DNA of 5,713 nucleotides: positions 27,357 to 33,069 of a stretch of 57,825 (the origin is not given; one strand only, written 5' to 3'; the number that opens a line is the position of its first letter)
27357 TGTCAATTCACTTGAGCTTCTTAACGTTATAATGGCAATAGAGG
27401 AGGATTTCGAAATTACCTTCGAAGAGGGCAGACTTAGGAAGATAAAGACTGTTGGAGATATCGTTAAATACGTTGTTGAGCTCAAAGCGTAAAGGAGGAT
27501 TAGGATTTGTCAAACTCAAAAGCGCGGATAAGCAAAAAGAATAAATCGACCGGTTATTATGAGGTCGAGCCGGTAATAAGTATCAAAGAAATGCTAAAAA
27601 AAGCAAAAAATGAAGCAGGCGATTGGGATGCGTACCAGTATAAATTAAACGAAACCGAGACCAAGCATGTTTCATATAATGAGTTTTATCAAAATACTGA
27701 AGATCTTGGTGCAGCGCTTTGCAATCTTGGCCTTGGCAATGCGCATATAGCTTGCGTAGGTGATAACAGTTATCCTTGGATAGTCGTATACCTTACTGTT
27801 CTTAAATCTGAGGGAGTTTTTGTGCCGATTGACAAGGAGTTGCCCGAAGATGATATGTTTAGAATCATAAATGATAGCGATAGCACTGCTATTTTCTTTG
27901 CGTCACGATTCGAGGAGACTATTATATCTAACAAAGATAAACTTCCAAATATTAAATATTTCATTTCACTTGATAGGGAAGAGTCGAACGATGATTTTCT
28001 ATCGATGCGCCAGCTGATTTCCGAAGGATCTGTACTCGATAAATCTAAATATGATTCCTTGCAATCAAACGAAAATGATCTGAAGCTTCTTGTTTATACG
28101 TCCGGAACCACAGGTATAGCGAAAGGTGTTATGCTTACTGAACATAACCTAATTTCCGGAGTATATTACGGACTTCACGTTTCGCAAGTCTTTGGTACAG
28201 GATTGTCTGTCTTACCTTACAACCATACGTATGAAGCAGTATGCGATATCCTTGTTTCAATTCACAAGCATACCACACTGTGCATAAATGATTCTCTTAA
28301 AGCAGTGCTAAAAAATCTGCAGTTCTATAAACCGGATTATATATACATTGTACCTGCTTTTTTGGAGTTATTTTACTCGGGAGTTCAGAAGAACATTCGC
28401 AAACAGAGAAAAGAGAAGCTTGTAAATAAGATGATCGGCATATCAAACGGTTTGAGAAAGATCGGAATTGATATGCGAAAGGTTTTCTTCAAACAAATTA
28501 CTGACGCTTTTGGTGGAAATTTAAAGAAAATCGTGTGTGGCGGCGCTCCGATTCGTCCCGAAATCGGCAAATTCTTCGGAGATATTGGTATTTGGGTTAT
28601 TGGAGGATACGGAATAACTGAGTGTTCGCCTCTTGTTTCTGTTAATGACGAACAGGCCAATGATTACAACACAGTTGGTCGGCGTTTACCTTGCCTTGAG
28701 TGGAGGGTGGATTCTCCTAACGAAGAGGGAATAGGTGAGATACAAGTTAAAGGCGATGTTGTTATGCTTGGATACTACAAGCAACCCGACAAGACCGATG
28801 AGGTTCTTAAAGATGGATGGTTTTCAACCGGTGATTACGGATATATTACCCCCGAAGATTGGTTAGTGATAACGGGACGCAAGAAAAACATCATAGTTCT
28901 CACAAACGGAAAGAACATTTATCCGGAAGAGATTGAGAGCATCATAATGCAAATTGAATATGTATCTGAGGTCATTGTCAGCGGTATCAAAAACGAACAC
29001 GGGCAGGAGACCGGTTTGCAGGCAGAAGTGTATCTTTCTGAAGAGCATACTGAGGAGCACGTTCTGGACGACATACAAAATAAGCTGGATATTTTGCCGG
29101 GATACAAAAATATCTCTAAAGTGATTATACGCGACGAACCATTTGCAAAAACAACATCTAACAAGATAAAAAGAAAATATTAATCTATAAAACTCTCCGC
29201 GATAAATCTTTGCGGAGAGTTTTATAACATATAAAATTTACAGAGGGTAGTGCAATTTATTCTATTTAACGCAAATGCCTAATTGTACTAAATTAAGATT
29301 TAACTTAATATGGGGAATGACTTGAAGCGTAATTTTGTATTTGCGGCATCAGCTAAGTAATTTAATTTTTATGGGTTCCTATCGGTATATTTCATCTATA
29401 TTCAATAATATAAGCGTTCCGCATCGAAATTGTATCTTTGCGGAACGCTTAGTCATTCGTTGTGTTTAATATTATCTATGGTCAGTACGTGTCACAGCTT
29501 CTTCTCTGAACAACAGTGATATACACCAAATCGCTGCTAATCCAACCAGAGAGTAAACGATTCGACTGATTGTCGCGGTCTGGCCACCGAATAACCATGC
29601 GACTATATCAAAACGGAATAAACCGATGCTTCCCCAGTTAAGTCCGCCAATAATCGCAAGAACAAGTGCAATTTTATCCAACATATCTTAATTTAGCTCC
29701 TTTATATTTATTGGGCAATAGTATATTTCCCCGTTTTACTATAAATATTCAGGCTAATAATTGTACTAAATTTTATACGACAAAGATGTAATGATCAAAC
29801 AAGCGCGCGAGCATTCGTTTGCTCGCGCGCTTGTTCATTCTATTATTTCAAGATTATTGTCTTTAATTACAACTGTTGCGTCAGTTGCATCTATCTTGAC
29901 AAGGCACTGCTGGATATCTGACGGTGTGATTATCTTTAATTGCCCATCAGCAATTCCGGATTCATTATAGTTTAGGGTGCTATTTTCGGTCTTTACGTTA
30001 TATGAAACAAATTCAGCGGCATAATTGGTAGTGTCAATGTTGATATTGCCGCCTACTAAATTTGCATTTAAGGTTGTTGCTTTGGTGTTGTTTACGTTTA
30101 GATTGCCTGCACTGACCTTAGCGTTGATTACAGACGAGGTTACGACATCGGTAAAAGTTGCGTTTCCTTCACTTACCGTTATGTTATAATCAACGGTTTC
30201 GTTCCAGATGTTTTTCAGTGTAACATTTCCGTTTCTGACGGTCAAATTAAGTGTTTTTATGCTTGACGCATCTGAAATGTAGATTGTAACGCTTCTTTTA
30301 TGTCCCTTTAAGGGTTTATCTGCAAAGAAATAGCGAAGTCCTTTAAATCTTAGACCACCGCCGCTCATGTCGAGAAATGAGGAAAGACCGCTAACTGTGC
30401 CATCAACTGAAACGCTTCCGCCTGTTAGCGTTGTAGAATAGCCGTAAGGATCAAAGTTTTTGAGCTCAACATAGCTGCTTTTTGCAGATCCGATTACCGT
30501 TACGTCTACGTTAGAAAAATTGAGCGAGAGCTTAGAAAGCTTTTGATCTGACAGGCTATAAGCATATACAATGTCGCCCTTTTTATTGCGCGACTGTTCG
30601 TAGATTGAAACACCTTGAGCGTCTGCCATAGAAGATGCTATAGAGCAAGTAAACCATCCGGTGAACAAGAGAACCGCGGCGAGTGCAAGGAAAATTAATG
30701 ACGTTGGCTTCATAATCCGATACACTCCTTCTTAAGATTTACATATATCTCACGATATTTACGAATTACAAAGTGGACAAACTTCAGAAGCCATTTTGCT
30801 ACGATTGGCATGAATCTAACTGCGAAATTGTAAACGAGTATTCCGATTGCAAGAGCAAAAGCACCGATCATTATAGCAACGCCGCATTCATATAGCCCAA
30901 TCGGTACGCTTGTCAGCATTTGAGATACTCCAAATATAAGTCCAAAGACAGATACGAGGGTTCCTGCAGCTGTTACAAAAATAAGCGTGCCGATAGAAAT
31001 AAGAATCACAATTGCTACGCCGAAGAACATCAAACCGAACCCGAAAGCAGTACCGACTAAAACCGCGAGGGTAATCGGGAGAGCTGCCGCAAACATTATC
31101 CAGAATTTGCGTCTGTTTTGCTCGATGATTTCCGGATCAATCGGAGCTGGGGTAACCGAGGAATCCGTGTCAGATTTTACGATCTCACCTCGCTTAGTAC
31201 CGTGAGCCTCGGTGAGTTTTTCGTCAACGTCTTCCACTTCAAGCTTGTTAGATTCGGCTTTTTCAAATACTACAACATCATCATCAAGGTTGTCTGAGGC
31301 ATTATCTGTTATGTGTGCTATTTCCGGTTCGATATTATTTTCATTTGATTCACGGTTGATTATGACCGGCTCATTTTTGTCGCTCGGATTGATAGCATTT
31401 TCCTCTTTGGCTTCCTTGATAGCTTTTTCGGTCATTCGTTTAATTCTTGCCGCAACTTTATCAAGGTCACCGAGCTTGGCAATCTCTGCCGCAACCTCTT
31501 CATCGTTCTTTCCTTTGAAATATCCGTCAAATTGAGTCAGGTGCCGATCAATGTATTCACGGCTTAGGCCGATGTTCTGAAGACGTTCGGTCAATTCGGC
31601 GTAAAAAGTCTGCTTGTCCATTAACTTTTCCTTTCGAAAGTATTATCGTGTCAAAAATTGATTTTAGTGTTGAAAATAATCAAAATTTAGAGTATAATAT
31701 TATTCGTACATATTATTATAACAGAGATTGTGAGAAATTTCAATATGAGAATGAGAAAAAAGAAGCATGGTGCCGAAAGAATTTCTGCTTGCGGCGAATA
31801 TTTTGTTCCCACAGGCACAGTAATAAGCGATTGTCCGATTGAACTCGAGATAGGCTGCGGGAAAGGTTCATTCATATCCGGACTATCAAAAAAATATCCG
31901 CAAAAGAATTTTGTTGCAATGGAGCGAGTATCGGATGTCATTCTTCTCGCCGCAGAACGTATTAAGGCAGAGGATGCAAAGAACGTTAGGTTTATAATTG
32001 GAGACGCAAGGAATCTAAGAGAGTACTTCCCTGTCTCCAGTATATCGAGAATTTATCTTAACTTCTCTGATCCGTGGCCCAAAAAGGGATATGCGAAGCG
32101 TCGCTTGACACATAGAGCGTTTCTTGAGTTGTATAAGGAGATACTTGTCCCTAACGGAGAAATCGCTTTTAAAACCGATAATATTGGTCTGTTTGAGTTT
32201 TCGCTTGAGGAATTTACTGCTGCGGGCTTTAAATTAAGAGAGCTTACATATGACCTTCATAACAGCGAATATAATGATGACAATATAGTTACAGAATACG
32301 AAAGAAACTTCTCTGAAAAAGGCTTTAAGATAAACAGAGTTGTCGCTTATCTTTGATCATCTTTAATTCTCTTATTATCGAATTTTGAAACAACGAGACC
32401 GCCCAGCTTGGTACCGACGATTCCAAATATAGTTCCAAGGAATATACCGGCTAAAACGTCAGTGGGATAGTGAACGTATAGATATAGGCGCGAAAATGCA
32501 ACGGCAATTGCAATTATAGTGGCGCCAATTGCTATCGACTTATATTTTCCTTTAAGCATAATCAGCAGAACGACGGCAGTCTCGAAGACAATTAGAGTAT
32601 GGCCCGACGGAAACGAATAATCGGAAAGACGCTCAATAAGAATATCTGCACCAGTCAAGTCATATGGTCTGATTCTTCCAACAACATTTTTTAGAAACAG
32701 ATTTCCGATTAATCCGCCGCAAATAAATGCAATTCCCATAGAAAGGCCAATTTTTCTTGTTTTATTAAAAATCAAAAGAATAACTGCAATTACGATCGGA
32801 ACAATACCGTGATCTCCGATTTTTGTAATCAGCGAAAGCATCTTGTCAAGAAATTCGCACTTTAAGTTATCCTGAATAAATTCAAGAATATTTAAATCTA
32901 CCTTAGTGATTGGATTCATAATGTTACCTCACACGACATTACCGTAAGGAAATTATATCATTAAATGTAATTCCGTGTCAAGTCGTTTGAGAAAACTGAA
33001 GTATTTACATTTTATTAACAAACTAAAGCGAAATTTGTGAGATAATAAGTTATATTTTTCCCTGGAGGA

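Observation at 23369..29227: PadR-led minimal C-like / A / T / A acyl-activation cluster, a candidate small-molecule (acyl-amide or ester) synthase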

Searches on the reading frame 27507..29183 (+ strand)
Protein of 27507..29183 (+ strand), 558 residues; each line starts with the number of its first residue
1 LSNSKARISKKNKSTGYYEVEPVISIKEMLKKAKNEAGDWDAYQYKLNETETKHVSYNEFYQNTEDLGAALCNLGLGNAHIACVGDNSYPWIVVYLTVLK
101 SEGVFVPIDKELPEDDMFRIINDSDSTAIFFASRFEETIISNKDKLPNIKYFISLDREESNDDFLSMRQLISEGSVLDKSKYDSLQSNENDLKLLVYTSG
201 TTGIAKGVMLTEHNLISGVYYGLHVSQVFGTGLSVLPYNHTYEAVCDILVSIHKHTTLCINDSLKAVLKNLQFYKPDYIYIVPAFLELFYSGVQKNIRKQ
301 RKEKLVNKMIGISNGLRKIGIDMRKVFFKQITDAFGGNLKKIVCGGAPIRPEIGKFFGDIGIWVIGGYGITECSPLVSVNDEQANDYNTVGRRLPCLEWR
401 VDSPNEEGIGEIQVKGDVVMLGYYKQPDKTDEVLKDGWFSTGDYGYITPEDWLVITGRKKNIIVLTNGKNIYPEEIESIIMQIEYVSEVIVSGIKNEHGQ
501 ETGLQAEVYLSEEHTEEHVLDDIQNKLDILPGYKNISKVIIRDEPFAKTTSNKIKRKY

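Call 3: search_protein_families(library=pfam, proteins=[window:27507-29183:+], max_evalue=0.01)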
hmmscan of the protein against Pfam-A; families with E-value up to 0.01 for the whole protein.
window:27507-29183:+ (558 aa): 3 families
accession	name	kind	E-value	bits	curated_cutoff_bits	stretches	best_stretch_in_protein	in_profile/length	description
PF00501.34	AMP-binding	-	5.7e-58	197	29.9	1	34-424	5-384/384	AMP-binding enzyme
PF23562.2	AMP-binding_C_3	-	0.00012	22.9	20.8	1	461-557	2-106/124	AMP-binding enzyme C-terminal domain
PF13193.12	AMP-binding_C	-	0.00074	20.8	24.5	1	475-553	1-76/76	AMP-binding enzyme C-terminal domain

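Call 4: search_protein_families(library=ncbifam, proteins=[window:27507-29183:+], max_evalue=0.01)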
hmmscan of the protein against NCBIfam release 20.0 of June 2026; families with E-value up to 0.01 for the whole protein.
window:27507-29183:+ (558 aa): 101 families (the best 25 are shown)
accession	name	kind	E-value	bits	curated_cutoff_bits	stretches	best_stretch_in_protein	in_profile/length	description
NF004837.0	PRK06187.1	subfamily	9.1e-73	245.3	476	2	338-557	287-516/531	long-chain-fatty-acid--CoA ligase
NF005702.0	PRK07514.1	subfamily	6.8e-49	166.6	558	2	330-544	263-482/506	malonyl-CoA synthase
NF006523.0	PRK08974.1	equivalog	9.3e-47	159.4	884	2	338-557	326-547/561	long-chain-fatty-acid--CoA ligase FadD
TIGR01923.1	menE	equivalog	2.3e-46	158.6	330.15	2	338-556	225-439/442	o-succinylbenzoate--CoA ligase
NF006182.0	PRK08316.1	subfamily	3.9e-46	157.6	663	2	353-556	306-511/523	fatty acyl-CoA synthetase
NF005801.1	PRK07656.1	equivalog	1.8e-44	152.2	657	2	363-509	307-452/500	FadD3 family acyl-CoA ligase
NF005307.0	PRK06839.1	equivalog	4.6e-43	147.6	748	2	341-555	268-485/496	o-succinylbenzoate--CoA ligase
NF052269.1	Staph_lig_FadD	equivalog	1.3e-42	145.8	650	2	338-556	266-486/499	long-chain-fatty-acid--CoA ligase FadD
NF009233.0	PRK12583.1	subfamily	4.4e-42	144.2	832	2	364-555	346-542/558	fatty acid CoA ligase family protein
NF002966.0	PRK03640.1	equivalog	1.2e-41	142.8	556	2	329-557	245-474/483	o-succinylbenzoate--CoA ligase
NF004114.0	PRK05605.1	equivalog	2.4e-41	141.7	766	2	361-557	363-563/575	long-chain-fatty-acid--CoA ligase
NF005463.0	PRK07059.1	subfamily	4e-40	137.8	869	1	169-557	186-550/557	long-chain-fatty-acid--CoA ligase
NF004229.0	PRK05677.1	subfamily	1e-39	136.5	879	2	338-556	327-548/563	long-chain-fatty-acid--CoA ligase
NF004758.0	PRK06087.1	equivalog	5.9e-38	130.6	736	2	338-556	304-528/548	medium-chain fatty-acid--CoA ligase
NF005220.0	PRK06710.1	equivalog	4.5e-36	124.1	1116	2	339-557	325-547/563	long-chain-fatty-acid--CoA ligase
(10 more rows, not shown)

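Call 31: search_solved_structures(query=window:27507-29183:+, max_evalue=1e-15)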
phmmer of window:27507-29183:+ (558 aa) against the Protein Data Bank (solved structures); distinct sequences matched with E-value up to 1e-15: 56.
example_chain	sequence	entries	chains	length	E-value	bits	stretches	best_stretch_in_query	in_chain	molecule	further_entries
6k4c_A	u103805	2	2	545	1.2e-36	129.7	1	333-528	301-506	Ancestral luciferase AncLamp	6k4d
6aaa_A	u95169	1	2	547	2.1e-30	109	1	337-525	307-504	Blue-shifted Luciferase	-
5kyv_A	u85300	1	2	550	7e-30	107.3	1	337-527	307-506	Luciferin 4-monooxygenase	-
6hps_A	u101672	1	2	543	1.5e-29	106.2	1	337-527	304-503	Luciferin 4-monooxygenase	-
5kyt_A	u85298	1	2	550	1.6e-29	106.1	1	337-527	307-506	Luciferin 4-monooxygenase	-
3iep_A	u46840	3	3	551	1.6e-29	106.1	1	337-527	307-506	Luciferin 4-monooxygenase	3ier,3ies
1ba3_A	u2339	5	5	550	1.6e-29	106.1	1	337-527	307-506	LUCIFERASE | Luciferin 4-monooxygenase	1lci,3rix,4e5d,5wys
4g36_A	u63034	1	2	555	1.7e-29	106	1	337-526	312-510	Luciferin 4-monooxygenase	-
4m46_A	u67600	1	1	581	1.8e-29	106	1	337-526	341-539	Luciferase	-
5dv9_A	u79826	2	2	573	2e-29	105.8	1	337-527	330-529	Luciferin 4-monooxygenase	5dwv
6q2m_A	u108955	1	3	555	2.1e-29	105.8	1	337-526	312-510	Luciferin 4-monooxygenase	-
4g37_A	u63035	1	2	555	2.4e-29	105.6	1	337-527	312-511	Luciferin 4-monooxygenase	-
3qya_A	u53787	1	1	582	2.7e-29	105.4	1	337-526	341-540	Luciferase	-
3r44_A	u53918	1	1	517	1.7e-27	99.4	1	336-541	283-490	fatty acyl CoA synthetase FADD13 (FATTY-ACYL-CoA SYNTHETASE)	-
2d1q_A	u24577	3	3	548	3.5e-27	98.4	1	337-526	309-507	Luciferin 4-monooxygenase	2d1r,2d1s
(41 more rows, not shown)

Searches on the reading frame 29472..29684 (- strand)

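Call 54: search_protein_families(library=pfam, proteins=[window:29472-29684:-], max_evalue=0.0001)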
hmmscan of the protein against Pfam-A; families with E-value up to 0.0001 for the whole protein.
window:29472-29684:- (70 aa): 1 family
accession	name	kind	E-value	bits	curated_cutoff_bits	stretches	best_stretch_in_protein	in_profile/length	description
PF04070.17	DUF378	-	5.4e-28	97.1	25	1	1-59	2-60/60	Domain of unknown function (DUF378)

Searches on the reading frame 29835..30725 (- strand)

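Call 54: search_protein_families(library=pfam, proteins=[window:29835-30725:-], max_evalue=0.0001)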
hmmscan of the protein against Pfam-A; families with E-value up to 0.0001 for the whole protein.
window:29835-30725:- (296 aa): 1 family
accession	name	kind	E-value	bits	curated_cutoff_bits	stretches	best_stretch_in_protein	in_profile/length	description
PF13349.12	DUF4097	-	3.7e-10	40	22.9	1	64-288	2-211/247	Toastrack DUF4097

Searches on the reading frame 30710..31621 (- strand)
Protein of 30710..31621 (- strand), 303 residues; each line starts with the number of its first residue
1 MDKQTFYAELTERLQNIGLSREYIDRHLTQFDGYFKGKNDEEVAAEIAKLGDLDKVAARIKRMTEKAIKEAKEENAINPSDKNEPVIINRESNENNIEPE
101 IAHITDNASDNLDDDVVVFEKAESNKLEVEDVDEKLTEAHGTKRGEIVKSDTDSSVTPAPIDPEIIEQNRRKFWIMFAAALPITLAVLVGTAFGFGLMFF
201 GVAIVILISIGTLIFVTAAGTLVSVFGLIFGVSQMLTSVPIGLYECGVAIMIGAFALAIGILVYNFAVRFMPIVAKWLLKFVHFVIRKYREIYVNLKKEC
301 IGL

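Call 55: search_protein_families(library=pfam, proteins=[window:30710-31621:-], max_evalue=0.0001)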
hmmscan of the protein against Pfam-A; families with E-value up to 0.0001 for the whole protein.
window:30710-31621:- (303 aa): 0 families

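Call 83: search_protein_families(library=pfam, proteins=[window:30710-31621:-], max_evalue=0.01)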
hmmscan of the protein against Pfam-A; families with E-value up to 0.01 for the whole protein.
window:30710-31621:- (303 aa): 1 family
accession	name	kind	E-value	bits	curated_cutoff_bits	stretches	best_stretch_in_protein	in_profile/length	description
PF24368.1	DUF7524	-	0.0094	16.2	27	1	80-208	61-178/182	Family of unknown function (DUF7524)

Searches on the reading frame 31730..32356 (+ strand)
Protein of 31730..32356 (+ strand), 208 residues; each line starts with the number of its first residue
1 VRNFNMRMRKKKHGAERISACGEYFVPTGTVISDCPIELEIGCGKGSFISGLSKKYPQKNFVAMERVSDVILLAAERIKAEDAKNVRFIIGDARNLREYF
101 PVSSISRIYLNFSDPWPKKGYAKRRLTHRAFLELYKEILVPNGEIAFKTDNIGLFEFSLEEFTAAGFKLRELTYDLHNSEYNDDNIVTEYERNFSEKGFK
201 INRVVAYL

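Call 55: search_protein_families(library=pfam, proteins=[window:31730-32356:+], max_evalue=0.0001)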
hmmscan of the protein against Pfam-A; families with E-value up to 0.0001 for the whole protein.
window:31730-32356:+ (208 aa): 4 families
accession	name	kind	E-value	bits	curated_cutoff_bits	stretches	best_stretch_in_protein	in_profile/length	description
PF02390.23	Methyltransf_4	-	7.7e-41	139.9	24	1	36-201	3-170/173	Putative methyltransferase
PF13649.12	Methyltransf_25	-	5.6e-08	33.8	27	1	39-110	2-70/97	Methyltransferase domain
PF13847.12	Methyltransf_31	-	1.2e-07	32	27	1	39-98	8-68/145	Methyltransferase domain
PF08242.18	Methyltransf_12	-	1.6e-05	26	30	1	39-98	1-60/98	Methyltransferase domain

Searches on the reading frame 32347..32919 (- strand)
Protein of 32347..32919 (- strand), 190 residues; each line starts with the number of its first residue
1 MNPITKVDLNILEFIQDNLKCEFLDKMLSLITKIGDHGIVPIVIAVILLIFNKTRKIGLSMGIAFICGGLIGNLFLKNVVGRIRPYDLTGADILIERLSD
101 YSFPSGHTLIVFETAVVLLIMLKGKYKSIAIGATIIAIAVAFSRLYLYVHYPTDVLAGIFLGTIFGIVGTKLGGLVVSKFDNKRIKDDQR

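Call 55: search_protein_families(library=pfam, proteins=[window:32347-32919:-], max_evalue=0.0001)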
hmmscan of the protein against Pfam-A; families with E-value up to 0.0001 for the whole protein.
window:32347-32919:- (190 aa): 1 family
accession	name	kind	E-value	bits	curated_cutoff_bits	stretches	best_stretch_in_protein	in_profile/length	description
PF01569.27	PAP2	-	6.1e-25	87.9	27.2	1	59-170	7-122/130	PAP2 superfamily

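Call 83: search_protein_families(library=pfam, proteins=[window:32347-32919:-], max_evalue=0.01)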
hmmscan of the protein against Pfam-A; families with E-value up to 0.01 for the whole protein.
window:32347-32919:- (190 aa): 4 families
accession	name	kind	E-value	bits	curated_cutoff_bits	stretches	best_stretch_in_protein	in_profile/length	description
PF01569.27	PAP2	-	6.1e-25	87.9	27.2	1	59-170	7-122/130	PAP2 superfamily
PF14378.12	PAP2_3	-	0.00013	22.3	27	1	101-164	125-186/190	PAP2 superfamily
PF14360.12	PAP2_C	-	0.00023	22.1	27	1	105-165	8-68/74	PAP2 superfamily C-terminal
PF16983.11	MFS_MOT1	-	0.00058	20.6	30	0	33-73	6-48/111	Molybdate transporter of MFS superfamily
